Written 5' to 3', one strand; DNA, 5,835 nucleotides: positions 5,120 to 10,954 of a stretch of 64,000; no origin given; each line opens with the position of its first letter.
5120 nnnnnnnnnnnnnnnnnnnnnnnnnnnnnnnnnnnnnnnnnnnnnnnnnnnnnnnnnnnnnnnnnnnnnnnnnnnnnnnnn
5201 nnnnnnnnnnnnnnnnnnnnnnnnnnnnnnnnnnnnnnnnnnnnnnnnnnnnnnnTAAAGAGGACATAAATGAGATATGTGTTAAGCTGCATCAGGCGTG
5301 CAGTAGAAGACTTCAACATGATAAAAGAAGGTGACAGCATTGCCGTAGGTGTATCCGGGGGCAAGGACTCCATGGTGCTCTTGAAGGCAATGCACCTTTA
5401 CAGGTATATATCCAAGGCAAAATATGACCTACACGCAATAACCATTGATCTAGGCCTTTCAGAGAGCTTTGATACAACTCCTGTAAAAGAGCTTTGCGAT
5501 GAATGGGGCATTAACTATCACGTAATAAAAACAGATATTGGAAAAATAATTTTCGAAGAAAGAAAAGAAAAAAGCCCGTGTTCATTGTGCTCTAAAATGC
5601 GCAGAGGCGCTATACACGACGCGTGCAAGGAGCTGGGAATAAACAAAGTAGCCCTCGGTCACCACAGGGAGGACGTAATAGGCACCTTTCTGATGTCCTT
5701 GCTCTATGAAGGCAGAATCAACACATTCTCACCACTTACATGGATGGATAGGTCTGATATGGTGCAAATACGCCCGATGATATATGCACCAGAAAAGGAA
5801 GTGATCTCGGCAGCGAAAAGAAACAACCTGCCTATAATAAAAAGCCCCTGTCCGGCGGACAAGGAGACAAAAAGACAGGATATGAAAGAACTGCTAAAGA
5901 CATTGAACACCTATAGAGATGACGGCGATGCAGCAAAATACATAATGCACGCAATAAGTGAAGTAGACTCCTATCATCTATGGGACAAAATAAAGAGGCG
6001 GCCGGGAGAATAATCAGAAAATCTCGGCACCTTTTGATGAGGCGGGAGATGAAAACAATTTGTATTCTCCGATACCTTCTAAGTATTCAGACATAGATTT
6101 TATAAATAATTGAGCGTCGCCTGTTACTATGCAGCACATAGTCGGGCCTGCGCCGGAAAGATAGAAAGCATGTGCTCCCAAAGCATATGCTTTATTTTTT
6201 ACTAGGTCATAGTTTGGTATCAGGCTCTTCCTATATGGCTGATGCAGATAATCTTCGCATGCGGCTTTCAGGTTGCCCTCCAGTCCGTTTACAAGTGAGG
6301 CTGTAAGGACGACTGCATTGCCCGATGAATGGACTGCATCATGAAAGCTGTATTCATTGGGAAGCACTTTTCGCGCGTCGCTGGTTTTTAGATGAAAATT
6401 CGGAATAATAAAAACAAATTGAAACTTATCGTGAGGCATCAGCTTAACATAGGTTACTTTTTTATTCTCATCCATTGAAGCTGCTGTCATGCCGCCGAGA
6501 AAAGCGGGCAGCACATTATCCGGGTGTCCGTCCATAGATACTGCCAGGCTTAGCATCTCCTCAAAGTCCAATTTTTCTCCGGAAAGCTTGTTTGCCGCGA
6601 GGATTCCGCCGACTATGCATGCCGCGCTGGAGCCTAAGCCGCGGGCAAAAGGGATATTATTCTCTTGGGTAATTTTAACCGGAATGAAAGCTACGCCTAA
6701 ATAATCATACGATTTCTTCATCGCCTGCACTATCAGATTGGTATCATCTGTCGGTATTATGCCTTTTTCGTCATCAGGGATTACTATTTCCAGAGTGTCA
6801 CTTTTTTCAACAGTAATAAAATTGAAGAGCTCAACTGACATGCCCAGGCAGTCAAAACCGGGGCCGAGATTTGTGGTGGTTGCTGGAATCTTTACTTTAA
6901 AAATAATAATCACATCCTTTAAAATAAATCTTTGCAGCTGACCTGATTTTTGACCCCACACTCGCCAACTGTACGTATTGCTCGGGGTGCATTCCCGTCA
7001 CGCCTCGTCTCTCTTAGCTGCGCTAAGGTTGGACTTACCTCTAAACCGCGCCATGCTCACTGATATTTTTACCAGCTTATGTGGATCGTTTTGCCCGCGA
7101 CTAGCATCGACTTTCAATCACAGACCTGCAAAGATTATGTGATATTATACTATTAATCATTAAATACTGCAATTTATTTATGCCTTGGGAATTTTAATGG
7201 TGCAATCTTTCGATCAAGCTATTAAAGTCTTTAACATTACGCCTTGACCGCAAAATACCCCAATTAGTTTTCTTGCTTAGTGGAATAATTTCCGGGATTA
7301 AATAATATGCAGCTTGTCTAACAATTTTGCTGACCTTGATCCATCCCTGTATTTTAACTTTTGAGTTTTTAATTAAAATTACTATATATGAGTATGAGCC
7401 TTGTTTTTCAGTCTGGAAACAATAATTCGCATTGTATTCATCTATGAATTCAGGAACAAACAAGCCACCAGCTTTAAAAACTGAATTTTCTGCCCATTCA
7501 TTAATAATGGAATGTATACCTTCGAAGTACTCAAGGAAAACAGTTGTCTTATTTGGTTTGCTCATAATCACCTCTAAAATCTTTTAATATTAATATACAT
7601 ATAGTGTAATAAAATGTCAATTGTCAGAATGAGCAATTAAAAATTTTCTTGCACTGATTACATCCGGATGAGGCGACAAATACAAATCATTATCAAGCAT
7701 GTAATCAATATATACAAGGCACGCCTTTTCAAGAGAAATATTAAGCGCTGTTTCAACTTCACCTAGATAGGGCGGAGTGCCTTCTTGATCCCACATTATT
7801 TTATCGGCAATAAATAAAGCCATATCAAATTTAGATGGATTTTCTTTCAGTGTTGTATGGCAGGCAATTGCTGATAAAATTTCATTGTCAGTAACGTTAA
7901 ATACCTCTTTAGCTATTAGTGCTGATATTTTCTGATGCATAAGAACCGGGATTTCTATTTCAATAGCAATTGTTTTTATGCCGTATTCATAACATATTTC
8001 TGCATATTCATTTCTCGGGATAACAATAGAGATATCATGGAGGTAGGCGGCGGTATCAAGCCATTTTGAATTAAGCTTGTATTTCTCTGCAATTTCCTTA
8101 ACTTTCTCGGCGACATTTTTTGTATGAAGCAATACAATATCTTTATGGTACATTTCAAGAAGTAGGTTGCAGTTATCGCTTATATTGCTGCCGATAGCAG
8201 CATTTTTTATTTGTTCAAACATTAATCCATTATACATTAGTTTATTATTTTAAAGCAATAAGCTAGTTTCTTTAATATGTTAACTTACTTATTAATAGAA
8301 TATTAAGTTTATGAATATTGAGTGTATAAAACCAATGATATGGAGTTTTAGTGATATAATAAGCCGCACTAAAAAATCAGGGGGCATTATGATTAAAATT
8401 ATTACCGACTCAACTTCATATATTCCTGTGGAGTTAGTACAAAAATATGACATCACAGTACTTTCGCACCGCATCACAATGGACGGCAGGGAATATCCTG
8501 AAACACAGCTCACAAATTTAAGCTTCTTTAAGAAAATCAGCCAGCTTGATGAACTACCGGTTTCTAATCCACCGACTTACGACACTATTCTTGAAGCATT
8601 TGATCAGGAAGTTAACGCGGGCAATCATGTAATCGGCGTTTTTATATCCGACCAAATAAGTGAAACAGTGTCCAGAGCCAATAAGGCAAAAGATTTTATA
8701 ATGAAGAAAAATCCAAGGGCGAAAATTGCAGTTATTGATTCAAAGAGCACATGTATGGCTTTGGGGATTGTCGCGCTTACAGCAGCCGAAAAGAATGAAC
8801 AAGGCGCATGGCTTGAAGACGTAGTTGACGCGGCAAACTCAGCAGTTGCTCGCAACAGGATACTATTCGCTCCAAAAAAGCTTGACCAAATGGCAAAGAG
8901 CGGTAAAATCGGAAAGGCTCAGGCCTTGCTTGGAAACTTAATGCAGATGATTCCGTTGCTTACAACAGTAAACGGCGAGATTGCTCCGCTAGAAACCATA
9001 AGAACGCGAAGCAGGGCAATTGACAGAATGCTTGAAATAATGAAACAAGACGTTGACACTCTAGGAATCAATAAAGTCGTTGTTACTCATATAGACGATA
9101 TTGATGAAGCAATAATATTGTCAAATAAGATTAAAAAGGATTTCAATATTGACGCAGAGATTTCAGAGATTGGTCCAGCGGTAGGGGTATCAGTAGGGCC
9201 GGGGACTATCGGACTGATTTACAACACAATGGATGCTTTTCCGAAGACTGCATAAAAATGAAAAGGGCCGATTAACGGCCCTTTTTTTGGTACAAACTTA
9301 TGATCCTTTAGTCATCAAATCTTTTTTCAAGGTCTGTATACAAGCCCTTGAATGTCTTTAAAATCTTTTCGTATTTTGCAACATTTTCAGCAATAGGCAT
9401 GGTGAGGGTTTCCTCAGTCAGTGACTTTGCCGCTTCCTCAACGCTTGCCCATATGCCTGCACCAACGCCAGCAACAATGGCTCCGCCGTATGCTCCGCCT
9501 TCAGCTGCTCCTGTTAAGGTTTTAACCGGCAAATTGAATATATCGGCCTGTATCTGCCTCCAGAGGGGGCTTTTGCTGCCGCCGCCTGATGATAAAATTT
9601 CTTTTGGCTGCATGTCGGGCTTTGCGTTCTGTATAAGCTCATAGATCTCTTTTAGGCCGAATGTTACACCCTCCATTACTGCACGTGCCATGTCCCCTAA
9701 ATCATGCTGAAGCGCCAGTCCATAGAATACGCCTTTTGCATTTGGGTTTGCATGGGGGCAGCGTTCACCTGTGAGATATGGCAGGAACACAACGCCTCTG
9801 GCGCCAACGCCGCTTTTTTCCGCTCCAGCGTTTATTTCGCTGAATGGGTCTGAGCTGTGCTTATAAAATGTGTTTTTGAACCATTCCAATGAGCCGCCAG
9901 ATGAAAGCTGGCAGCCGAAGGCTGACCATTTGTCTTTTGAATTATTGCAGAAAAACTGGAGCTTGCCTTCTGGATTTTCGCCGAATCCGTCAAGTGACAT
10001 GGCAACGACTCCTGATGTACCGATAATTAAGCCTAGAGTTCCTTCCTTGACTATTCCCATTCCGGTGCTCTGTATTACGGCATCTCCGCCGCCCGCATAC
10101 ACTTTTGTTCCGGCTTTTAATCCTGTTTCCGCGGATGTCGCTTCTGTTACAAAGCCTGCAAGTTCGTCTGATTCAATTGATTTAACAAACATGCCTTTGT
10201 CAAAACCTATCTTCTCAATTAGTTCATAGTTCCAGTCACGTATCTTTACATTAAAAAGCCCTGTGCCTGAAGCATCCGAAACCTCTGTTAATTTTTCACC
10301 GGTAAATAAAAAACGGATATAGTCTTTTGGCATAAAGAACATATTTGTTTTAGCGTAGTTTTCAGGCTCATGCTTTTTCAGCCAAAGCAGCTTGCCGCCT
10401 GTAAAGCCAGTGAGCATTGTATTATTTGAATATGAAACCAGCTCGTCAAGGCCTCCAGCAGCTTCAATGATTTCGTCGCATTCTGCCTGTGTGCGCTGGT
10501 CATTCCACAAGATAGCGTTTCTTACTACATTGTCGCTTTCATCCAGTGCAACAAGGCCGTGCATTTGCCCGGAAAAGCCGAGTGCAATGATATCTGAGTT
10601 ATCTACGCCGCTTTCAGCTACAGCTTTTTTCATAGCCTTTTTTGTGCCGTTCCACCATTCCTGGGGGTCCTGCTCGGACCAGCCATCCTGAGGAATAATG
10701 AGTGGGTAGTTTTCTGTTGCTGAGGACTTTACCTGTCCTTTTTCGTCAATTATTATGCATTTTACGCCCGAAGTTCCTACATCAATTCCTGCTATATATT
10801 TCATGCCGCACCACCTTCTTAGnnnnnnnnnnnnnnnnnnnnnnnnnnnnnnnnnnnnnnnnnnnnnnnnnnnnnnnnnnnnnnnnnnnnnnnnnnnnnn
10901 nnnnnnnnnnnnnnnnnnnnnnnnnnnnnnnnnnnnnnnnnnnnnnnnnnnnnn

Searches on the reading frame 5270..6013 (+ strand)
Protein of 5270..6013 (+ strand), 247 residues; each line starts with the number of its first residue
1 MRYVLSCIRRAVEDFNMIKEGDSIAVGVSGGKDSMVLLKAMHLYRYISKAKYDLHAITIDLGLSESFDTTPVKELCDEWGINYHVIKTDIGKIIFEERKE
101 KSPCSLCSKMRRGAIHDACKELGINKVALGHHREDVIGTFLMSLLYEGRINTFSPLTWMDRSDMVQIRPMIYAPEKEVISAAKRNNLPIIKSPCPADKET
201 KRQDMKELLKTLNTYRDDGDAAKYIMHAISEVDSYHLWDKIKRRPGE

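Call 49: search_protein_families(library=pfam, proteins=[window:5270-6013:+], max_evalue=0.00001)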
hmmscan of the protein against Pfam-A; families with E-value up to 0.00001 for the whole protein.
window:5270-6013:+ (247 aa): 1 family
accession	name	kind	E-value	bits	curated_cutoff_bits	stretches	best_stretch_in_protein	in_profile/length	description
PF01171.26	ATP_bind_3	-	4.8e-21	75.8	27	1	24-203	2-177/182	PP-loop family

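Call 66: search_protein_families(library=ncbifam, proteins=[window:5270-6013:+])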
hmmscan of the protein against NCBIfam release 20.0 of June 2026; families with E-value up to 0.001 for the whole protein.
window:5270-6013:+ (247 aa): 7 families
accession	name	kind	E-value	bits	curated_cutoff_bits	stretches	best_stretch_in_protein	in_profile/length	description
NF007972.0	PRK10696.1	equivalog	1.5e-58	198.4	272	1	6-240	26-259/295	tRNA 2-thiocytidine(32) synthetase TtcA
TIGR02432.1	lysidine_TilS_N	equivalog_domain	5.8e-26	91.6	93.6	1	24-207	2-185/189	tRNA lysidine(34) synthetase TilS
NF049949.1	tRNAsynTtuAPyrococ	equivalog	8.6e-21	74.3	450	1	3-218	29-244/292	tRNA-5-methyluridine(54) 2-sulfurtransferase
NF047749.1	tRNAThiolNcsA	equivalog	1.6e-15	57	500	1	21-215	53-263/322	tRNA 2-thiolation protein NcsA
NF007942.0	PRK10660.1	equivalog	2.8e-09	36.3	606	1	18-202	14-192/439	tRNA lysidine(34) synthetase TilS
TIGR00268.2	TIGR00268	equivalog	5.9e-08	32.3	150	1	17-136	9-124/259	ATP-dependent sacrificial sulfur transferase LarE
TIGR00269.1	TIGR00269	hypoth_equivalog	2.5e-05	24.5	62.75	1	165-216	2-53/104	TIGR00269 family protein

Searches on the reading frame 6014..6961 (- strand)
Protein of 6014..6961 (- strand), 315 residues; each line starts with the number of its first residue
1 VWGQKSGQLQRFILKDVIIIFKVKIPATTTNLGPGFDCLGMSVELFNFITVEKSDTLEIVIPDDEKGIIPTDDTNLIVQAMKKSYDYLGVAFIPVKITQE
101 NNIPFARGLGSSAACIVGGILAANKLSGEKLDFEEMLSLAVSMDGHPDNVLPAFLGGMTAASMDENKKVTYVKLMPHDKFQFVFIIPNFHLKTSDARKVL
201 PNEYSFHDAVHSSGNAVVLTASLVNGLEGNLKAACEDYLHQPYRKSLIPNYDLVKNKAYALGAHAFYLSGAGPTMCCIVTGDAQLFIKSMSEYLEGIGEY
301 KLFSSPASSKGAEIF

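Call 49: search_protein_families(library=pfam, proteins=[window:6014-6961:-], max_evalue=0.00001)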
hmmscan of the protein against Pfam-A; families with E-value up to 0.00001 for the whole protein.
window:6014-6961:- (315 aa): 2 families
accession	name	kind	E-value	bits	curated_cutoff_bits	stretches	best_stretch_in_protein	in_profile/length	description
PF00288.32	GHMP_kinases_N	-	7.7e-16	58.5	22.3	1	75-157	1-87/87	GHMP kinases N terminal domain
PF08544.19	GHMP_kinases_C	-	2.8e-08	34.5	21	1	231-294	17-83/85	GHMP kinases C terminal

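Call 66: search_protein_families(library=ncbifam, proteins=[window:6014-6961:-])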
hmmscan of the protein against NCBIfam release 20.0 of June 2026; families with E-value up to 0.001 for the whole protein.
window:6014-6961:- (315 aa): 10 families
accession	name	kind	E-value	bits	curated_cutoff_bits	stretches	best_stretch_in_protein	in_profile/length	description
TIGR00191.1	thrB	equivalog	2.4e-76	256.5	168.25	1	21-283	1-269/304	homoserine kinase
NF002288.1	PRK01212.1-4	equivalog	5.5e-54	183.3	194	1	22-296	1-284/303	homoserine kinase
NF002870.0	PRK03188.1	equivalog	1.3e-16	60.2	286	1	42-298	42-287/310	4-(cytidine 5'-diphospho)-2-C-methyl-D-erythritol kinase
TIGR01920.1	Shik_kin_archae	equivalog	1.7e-11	44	126.85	1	71-284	47-251/266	shikimate kinase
NF011205.0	PRK14611.1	equivalog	2.9e-09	36.8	364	1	42-279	33-252/275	4-(cytidine 5'-diphospho)-2-C-methyl-D-erythritol kinase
TIGR00549.1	mevalon_kin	equivalog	5e-08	32.8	163.05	1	75-141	64-127/276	mevalonate kinase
NF003036.0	PRK03926.1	equivalog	1.4e-06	27.6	403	1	41-142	27-123/302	mevalonate kinase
TIGR00154.1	ispE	equivalog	1.2e-05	25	138.7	1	43-280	35-259/294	4-(cytidine 5'-diphospho)-2-C-methyl-D-erythritol kinase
TIGR01240.1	mevDPdecarb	equivalog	0.0006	18.9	171.35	1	69-179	60-167/305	diphosphomevalonate decarboxylase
NF040725.1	panto_kin_Meth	equivalog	0.00093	18.2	380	0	50-142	45-133/286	pantoate kinase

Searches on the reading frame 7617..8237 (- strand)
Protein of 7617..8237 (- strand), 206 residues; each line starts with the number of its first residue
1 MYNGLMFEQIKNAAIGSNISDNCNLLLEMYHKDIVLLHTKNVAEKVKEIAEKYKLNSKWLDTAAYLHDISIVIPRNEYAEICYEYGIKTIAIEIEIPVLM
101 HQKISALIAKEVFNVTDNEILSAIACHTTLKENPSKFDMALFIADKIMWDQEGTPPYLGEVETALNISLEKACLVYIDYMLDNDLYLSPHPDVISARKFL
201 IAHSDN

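Call 49: search_protein_families(library=pfam, proteins=[window:7617-8237:-], max_evalue=0.00001)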
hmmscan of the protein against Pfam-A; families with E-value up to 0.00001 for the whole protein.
window:7617-8237:- (206 aa): 1 family
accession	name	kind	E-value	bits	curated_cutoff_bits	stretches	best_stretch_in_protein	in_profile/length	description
PF01966.28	HD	-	1.5e-11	45.1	22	1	37-147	3-113/116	HD domain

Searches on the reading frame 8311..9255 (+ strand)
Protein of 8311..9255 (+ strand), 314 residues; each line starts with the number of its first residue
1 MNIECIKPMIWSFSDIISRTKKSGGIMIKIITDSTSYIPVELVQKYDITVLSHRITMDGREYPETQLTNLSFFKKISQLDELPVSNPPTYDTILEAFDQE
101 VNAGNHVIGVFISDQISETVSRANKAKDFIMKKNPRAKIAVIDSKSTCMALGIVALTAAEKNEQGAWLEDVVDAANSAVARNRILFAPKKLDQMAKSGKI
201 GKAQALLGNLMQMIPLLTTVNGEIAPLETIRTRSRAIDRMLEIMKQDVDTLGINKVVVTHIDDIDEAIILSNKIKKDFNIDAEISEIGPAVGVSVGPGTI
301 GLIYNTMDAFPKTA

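Call 49: search_protein_families(library=pfam, proteins=[window:8311-9255:+], max_evalue=0.00001)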
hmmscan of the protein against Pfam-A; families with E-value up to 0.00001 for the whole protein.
window:8311-9255:+ (314 aa): 1 family
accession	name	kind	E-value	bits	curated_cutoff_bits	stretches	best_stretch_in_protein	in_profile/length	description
PF02645.21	DegV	-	2.8e-66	224.2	27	1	28-304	2-277/280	Uncharacterised protein, DegV family COG1307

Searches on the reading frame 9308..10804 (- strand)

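Call 49: search_protein_families(library=pfam, proteins=[window:9308-10804:-], max_evalue=0.00001)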
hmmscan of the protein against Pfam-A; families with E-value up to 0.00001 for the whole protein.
window:9308-10804:- (498 aa): 2 families
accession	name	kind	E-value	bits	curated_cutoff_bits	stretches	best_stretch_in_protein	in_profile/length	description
PF00370.27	FGGY_N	-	1.1e-69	235.1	28.8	1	3-244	1-241/245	FGGY family of carbohydrate kinases, N-terminal domain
PF02782.22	FGGY_C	-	8.6e-33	114.2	27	1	260-448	4-197/198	FGGY family of carbohydrate kinases, C-terminal domain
